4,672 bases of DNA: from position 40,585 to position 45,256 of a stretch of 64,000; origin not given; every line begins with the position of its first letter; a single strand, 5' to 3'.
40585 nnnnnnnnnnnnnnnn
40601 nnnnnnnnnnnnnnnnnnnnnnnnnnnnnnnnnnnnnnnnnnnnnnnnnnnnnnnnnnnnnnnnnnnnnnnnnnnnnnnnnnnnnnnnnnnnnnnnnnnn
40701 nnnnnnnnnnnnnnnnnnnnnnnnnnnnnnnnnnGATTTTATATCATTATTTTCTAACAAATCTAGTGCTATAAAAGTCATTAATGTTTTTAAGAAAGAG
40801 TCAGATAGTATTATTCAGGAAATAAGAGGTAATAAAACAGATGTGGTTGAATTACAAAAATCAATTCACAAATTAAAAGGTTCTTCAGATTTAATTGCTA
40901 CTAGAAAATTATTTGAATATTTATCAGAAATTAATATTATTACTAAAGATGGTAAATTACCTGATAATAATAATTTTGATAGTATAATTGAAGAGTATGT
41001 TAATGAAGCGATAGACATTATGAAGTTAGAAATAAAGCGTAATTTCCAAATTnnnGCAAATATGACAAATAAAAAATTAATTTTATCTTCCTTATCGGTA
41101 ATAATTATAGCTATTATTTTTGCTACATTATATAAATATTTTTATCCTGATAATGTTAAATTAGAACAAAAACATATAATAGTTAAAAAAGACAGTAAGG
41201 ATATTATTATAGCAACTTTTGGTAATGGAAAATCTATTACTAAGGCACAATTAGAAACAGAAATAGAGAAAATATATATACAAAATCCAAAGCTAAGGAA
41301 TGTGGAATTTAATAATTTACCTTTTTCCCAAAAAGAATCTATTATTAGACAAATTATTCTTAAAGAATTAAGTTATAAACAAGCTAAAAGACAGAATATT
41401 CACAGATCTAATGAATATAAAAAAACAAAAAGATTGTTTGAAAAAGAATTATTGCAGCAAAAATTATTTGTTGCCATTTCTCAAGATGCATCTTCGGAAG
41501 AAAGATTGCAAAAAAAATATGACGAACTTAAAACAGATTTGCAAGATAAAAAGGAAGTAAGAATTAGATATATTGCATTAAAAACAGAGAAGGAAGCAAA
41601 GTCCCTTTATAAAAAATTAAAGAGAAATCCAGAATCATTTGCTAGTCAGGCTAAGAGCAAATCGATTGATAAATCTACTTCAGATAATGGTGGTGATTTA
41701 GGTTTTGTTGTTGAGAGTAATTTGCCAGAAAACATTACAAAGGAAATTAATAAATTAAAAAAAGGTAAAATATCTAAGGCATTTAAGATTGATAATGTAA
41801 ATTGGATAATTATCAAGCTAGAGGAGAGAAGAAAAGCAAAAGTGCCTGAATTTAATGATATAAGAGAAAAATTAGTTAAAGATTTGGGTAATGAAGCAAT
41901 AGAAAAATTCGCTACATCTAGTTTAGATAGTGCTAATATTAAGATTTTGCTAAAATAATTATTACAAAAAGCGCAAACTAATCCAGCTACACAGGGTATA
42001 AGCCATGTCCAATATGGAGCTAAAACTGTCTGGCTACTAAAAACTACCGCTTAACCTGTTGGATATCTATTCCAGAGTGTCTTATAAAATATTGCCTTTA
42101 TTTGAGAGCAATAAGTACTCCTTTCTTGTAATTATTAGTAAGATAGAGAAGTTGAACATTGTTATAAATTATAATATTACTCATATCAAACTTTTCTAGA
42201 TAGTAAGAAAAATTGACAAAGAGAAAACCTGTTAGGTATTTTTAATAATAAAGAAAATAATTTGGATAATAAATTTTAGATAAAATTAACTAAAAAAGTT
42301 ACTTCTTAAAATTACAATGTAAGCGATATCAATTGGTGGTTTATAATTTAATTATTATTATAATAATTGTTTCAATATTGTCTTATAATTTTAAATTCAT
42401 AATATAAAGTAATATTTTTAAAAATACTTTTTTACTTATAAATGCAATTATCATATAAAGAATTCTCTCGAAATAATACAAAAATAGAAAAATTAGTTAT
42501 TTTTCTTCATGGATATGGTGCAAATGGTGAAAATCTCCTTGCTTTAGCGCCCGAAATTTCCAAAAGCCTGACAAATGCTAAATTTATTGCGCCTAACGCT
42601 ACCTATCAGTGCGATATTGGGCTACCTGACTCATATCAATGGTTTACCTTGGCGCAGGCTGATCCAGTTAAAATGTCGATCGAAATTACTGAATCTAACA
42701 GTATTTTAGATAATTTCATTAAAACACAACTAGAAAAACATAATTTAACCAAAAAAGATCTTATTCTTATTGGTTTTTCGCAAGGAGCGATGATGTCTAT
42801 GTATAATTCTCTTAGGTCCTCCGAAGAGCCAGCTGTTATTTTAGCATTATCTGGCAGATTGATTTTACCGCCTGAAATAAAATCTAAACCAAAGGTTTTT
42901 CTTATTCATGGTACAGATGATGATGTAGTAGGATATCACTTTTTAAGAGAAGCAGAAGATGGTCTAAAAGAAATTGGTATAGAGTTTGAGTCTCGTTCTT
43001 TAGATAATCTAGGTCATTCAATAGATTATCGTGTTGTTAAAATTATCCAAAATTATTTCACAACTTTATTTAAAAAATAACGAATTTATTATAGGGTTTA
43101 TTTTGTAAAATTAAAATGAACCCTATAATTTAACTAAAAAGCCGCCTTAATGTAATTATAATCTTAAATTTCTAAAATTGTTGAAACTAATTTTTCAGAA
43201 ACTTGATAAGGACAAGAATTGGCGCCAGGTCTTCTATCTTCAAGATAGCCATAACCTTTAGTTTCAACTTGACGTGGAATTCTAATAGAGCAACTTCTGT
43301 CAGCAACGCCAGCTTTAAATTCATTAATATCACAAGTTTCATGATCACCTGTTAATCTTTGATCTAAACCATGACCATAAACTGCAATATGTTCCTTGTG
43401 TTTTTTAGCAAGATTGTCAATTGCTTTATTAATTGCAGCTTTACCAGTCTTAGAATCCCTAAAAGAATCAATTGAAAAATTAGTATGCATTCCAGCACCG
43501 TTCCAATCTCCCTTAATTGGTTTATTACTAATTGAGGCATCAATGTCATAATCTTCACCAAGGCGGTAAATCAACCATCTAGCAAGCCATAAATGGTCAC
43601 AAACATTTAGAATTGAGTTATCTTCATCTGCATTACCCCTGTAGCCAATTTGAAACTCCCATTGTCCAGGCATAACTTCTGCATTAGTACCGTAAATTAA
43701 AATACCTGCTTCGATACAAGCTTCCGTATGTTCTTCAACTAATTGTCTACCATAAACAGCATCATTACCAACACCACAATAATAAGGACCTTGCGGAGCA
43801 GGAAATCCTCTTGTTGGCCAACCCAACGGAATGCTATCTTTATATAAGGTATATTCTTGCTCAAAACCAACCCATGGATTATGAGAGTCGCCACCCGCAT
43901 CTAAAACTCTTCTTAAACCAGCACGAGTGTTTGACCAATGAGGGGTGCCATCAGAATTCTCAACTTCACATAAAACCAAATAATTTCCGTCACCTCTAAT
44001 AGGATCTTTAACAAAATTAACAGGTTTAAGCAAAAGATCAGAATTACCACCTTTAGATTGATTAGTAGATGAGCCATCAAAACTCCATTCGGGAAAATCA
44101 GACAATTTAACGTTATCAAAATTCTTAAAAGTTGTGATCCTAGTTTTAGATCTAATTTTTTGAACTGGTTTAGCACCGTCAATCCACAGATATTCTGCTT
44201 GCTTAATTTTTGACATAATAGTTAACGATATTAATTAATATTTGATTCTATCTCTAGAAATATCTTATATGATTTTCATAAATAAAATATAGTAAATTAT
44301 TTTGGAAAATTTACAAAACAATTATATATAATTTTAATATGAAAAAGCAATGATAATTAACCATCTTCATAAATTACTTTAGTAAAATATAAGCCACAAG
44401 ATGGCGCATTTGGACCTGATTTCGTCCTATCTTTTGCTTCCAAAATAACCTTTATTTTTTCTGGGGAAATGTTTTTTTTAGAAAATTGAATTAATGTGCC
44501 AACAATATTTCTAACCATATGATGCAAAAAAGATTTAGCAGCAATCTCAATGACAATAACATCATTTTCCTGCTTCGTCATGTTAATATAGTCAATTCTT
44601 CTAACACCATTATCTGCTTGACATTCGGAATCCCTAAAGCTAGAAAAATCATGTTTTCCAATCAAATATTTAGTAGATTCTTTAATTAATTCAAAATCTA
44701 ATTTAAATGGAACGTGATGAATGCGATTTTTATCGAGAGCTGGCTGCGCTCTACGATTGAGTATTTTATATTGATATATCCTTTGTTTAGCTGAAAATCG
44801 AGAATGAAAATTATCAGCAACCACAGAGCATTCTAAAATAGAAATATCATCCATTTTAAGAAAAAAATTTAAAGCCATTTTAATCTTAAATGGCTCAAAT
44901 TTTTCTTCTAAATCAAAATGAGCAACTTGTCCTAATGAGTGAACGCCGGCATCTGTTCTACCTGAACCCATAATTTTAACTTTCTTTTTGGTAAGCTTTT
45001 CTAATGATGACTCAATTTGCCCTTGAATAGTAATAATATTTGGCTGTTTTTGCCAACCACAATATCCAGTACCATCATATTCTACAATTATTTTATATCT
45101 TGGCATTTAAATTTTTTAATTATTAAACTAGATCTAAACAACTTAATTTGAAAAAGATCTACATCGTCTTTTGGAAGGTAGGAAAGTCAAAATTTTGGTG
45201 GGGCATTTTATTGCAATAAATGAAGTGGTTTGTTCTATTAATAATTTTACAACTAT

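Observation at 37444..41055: Unusually elaborate orphan hybrid kinase: 8-9 TM, GAF-like, kinase core with low-complexity inserts, two receivers and an HPt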

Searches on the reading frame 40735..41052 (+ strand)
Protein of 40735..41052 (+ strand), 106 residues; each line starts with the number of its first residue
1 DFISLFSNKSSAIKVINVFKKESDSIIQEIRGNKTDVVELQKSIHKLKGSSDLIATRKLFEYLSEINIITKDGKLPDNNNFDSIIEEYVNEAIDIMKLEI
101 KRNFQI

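Call 62: search_solved_structures(query=A4, max_evalue=1, show_alignments=1)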
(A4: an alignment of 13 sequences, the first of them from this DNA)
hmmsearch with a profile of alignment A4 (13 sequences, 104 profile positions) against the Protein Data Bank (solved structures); distinct sequences matched with E-value up to 1: 26.
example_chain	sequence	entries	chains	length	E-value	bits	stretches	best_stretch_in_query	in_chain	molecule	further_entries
9h6e_C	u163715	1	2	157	1.3e-05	28.6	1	8-65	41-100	Histidine-containing phosphotransfer protein 1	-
4euk_B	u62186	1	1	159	1.3e-05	28.5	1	8-65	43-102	Histidine-containing phosphotransfer protein 1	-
1y6d_A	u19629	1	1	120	2.5e-05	27.6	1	15-81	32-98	Phosphorelay protein luxU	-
3us6_A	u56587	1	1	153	2.8e-05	27.5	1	12-77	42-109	Histidine-containing Phosphotransfer Protein type 1, MtHPt1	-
1yvi_A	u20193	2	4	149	3.5e-05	27.2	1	13-64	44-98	histidine-containing phosphotransfer protein | Histidine-containing phosphotransfer protein 1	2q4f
7c1i_A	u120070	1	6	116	6.1e-05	26.4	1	11-79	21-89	Histidine kinase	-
3myf_A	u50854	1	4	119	0.00021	24.7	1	8-96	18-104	Sensor protein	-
6ff6_A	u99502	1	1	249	0.00028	24.3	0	24-92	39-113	BRIC1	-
1wn0_A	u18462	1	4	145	0.00042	23.7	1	14-64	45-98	histidine-containing phosphotransfer protein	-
4pac_A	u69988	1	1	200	0.00055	23.3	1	12-67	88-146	Histidine-containing phosphotransfer protein 2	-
8rqj_B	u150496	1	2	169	0.0008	22.8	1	15-71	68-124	HPt domain-containing protein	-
8pbw_B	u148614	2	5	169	0.00087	22.7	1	15-71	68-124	HPt domain-containing protein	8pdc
1tqg_A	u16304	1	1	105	0.0045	20.4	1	31-100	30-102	Chemotaxis protein cheA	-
1qsp_A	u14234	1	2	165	0.0091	19.4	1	8-77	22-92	YPD1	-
2r25_A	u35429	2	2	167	0.0094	19.4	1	8-77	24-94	Phosphorelay intermediate protein YPD1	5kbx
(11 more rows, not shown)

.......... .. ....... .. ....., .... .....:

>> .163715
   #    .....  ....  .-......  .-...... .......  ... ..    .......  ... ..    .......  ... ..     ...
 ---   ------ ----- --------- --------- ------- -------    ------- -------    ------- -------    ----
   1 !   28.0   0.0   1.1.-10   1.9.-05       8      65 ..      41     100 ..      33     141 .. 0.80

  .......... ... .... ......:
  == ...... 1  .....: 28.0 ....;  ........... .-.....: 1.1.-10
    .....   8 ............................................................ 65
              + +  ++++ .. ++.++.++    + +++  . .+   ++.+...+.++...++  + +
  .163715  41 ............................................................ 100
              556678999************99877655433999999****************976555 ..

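Call 63: search_protein_families(library=pfam, alignment_id=A4, max_evalue=0.1)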
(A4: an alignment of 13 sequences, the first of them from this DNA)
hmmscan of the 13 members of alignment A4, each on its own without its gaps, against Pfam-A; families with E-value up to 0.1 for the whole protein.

A. member 1, seq(106 aa): 3 families
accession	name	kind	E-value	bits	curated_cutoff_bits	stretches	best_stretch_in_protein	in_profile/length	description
PF01627.28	Hpt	-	0.0014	19.3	24.6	1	15-78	2-67/84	Hpt domain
PF14591.11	AF0941-like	-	0.047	14.7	22.6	0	14-48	35-69/113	AF0941-like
PF04433.23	SWIRM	-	0.092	13.4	28.6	0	6-69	19-82/84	SWIRM domain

B. families by the number of members that match (of 13 scanned): 18 families
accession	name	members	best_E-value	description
PF01627.28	Hpt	13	2.9e-12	Hpt domain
PF14591.11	AF0941-like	2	0.0039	AF0941-like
PF13870.11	CCDC113_CCDC96_CC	1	0.002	CCDC113/CCDC96, coiled-coil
PF14183.11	YwpF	1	0.0022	YwpF-like protein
PF20480.3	DUF6720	1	0.0046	Family of unknown function (DUF6720)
PF13863.11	DUF4200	1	0.0084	Domain of unknown function (DUF4200)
PF09766.14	FmiP_Thoc5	1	0.014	Fms-interacting protein/Thoc5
PF15601.11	Imm70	1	0.02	Immunity protein 70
PF02185.22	HR1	1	0.027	Hr1 repeat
PF04871.18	Uso1_p115_C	1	0.031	Uso1 / p115 like vesicle tethering protein, C terminal region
PF09669.15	Phage_pRha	1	0.032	Phage regulatory protein Rha (Phage_pRha)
PF19172.5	DUF5854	1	0.043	Family of unknown function (DUF5854)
PF04050.20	Upf2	1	0.049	Up-frameshift suppressor 2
PF14669.11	Asp_Glu_race_2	1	0.053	Putative aspartate racemase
PF12097.14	DUF3573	1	0.066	Protein of unknown function (DUF3573)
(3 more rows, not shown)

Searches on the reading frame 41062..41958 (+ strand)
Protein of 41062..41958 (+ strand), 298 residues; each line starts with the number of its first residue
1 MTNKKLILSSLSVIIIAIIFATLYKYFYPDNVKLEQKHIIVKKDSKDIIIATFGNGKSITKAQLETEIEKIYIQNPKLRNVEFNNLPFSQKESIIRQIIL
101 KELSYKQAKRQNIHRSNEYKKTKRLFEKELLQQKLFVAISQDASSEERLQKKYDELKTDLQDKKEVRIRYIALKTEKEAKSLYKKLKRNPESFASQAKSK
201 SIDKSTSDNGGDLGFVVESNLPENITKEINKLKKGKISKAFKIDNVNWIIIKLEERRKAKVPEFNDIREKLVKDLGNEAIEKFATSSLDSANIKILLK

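Call 10: search_protein_families(library=pfam, proteins=[window:41062-41958:+], max_evalue=0.001)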
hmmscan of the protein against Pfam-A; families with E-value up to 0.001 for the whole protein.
window:41062-41958:+ (298 aa): 3 families
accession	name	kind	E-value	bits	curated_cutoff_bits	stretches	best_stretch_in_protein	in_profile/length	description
PF13145.12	Rotamase_2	-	1.6e-14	55.2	27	1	145-269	2-121/121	PPIC-type PPIASE domain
PF00639.27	Rotamase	-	2.7e-14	54.3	21.7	1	174-254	17-96/97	PPIC-type PPIASE domain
PF13616.12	Rotamase_3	-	2.4e-11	44.7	22.5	1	174-255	35-114/116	PPIC-type PPIASE domain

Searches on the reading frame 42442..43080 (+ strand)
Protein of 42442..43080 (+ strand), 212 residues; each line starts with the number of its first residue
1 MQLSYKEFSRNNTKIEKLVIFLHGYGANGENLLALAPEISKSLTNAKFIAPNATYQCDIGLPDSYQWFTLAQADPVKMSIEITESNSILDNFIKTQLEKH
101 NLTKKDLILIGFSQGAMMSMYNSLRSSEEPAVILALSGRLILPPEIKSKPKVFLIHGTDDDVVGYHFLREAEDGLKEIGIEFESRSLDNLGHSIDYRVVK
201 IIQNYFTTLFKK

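Call 10: search_protein_families(library=pfam, proteins=[window:42442-43080:+], max_evalue=0.001)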
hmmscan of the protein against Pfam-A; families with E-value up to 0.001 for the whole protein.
window:42442-43080:+ (212 aa): 3 families
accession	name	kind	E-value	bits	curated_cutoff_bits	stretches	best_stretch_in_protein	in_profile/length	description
PF02230.22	Abhydrolase_2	-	1e-37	130.5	23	1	11-208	9-215/217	Phospholipase/Carboxylesterase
PF03959.19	FSH1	-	2.1e-06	28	21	1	17-163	5-174/211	Serine hydrolase (FSH1)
PF00561.26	Abhydrolase_1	-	0.00048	20.3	25.8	0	18-124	2-88/245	alpha/beta hydrolase fold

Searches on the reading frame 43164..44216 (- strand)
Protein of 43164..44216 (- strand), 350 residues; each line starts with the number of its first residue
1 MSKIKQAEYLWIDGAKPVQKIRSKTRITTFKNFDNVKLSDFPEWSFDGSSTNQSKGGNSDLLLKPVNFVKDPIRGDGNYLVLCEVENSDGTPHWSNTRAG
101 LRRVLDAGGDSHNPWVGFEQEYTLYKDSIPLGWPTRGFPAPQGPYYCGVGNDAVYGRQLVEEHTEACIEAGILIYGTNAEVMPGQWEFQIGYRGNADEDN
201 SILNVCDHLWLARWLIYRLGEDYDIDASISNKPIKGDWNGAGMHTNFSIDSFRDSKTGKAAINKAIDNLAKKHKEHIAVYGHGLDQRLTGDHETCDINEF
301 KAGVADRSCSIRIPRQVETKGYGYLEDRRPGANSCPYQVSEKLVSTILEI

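Call 10: search_protein_families(library=pfam, proteins=[window:43164-44216:-], max_evalue=0.001)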
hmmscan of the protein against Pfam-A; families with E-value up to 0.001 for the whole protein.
window:43164-44216:- (350 aa): 2 families
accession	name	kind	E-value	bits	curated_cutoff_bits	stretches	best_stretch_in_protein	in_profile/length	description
PF03951.24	Gln-synt_N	-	2.4e-12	46.7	33.4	1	4-86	2-80/82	Glutamine synthetase, beta-Grasp domain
PF00120.29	Gln-synt_C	-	3.6e-12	46.5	24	1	98-337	5-250/344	Glutamine synthetase, catalytic domain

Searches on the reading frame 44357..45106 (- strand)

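Call 10: search_protein_families(library=pfam, proteins=[window:44357-45106:-], max_evalue=0.001)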
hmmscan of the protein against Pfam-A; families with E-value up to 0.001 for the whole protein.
window:44357-45106:- (249 aa): 1 family
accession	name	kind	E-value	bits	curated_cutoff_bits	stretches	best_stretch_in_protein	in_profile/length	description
PF01416.25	PseudoU_synth_1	-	4.4e-42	143.4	23.3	2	146-247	3-108/108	tRNA pseudouridine synthase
